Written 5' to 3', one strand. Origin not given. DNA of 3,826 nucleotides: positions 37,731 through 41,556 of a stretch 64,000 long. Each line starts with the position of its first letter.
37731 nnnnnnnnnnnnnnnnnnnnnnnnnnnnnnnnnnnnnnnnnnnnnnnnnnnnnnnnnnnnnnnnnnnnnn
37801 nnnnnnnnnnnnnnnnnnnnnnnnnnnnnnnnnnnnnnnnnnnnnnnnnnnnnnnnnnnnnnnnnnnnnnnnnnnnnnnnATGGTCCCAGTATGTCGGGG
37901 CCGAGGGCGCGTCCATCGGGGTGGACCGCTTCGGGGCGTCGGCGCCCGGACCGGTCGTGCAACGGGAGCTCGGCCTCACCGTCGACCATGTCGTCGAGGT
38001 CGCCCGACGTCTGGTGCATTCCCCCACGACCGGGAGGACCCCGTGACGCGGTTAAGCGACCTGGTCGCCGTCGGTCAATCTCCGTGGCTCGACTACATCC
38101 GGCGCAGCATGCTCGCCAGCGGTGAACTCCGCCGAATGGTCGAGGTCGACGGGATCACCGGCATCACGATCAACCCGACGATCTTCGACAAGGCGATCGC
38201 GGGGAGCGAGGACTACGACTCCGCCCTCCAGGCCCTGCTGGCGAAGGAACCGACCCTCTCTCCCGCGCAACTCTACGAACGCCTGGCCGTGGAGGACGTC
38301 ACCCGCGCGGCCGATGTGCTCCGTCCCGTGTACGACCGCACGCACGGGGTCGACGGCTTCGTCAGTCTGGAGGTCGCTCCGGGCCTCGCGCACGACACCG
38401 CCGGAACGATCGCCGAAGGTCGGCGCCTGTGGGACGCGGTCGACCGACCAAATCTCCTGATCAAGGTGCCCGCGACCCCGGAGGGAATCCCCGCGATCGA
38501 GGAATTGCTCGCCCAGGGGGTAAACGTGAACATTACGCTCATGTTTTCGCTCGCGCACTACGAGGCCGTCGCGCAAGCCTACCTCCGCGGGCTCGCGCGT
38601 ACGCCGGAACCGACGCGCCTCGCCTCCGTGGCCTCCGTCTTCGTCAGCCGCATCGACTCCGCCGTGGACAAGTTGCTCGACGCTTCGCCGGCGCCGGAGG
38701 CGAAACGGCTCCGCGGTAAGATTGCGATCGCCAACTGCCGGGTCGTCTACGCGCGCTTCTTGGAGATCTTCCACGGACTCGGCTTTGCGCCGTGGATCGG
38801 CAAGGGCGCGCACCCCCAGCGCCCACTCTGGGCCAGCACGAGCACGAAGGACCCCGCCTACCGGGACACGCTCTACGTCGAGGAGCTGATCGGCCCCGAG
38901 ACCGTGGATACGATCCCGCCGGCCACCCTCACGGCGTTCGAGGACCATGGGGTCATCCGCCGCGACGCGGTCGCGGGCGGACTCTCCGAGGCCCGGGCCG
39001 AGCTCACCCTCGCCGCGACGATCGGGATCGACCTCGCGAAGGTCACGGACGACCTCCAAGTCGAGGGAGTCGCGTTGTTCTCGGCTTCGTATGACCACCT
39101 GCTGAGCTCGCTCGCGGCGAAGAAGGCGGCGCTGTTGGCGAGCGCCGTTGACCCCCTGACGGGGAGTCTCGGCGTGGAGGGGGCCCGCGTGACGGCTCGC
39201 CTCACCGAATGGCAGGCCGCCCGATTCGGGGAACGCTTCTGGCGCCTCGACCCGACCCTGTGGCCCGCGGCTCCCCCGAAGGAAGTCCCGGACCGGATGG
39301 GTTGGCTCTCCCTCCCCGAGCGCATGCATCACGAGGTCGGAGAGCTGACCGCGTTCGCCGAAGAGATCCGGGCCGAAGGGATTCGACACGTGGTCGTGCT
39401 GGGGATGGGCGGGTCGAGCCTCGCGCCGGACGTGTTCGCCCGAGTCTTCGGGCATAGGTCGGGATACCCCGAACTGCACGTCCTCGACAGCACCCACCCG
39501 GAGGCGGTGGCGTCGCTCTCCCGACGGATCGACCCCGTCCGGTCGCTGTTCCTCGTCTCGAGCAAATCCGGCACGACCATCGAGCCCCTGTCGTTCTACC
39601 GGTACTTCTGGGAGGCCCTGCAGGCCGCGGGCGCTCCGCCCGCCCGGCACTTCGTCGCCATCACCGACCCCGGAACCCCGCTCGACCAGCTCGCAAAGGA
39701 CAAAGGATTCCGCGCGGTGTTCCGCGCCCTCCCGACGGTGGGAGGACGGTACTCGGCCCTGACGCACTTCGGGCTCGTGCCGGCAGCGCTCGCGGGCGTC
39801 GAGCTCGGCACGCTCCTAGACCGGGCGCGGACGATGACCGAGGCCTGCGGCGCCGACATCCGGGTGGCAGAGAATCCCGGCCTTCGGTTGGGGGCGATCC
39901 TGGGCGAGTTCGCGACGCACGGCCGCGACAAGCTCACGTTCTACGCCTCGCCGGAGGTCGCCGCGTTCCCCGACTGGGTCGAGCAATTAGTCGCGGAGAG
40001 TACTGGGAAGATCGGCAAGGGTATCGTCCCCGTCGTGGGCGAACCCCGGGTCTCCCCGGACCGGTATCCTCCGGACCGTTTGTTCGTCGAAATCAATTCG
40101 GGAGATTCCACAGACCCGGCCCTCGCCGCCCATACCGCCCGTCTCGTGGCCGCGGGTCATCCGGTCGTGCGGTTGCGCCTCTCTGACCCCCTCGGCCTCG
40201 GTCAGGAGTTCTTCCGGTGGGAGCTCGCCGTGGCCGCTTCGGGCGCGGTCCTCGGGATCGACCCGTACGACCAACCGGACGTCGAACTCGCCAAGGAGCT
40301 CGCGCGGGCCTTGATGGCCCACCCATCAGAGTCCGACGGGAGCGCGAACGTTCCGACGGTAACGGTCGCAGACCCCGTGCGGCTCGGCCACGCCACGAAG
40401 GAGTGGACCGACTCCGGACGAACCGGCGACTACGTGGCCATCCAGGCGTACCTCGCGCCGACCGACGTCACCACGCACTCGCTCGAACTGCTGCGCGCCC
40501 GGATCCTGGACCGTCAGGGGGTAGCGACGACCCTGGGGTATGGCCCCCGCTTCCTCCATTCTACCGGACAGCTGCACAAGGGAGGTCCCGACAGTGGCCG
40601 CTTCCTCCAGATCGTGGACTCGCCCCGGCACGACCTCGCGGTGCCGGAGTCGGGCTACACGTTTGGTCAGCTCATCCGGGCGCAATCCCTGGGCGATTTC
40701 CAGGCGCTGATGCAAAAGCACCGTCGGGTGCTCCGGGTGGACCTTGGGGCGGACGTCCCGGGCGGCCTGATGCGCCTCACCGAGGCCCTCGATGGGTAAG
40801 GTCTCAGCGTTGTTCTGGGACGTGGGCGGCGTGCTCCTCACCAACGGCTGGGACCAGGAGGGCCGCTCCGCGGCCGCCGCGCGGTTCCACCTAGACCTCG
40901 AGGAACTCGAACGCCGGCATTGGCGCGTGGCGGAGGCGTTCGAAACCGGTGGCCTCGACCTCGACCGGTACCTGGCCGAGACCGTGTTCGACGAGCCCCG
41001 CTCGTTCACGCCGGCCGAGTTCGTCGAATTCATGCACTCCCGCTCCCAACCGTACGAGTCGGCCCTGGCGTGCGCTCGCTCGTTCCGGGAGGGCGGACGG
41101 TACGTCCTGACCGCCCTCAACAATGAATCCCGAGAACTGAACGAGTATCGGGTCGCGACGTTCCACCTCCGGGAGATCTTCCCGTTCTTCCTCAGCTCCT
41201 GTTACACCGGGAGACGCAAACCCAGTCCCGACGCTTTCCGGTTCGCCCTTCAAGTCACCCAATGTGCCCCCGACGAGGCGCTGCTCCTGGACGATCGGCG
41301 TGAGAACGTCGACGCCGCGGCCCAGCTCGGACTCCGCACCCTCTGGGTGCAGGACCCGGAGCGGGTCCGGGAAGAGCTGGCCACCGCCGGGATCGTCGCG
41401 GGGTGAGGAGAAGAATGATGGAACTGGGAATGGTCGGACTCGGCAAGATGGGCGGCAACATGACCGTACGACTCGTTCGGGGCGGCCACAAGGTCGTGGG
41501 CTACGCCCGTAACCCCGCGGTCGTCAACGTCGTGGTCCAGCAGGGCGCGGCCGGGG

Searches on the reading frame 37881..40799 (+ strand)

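Call 45: search_protein_families(library=pfam, proteins=[window:37881-40799:+], max_evalue=0.00001)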
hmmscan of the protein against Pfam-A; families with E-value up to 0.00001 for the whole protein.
window:37881-40799:+ (972 aa): 2 families
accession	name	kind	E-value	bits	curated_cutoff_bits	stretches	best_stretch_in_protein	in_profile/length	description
PF00923.25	TAL_FSA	-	9e-81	271.8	27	1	69-410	2-284/285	Transaldolase/Fructose-6-phosphate aldolase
PF00342.24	PGI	-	1.6e-18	67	22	1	499-710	94-308/486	Phosphoglucose isomerase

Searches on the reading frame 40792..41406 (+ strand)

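Call 45: search_protein_families(library=pfam, proteins=[window:40792-41406:+], max_evalue=0.00001)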
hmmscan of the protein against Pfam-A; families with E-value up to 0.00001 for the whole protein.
window:40792-41406:+ (204 aa): 3 families
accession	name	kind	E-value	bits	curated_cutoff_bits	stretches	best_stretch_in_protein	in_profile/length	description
PF00702.32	Hydrolase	-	3.6e-11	44.2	26.4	1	5-180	2-191/191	haloacid dehalogenase-like hydrolase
PF13419.12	HAD_2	-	1.3e-07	32.3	23.8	1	109-186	101-178/178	Haloacid dehalogenase-like hydrolase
PF13242.12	Hydrolase_like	-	9.2e-06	25.9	22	0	141-196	2-58/75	HAD-hyrolase-like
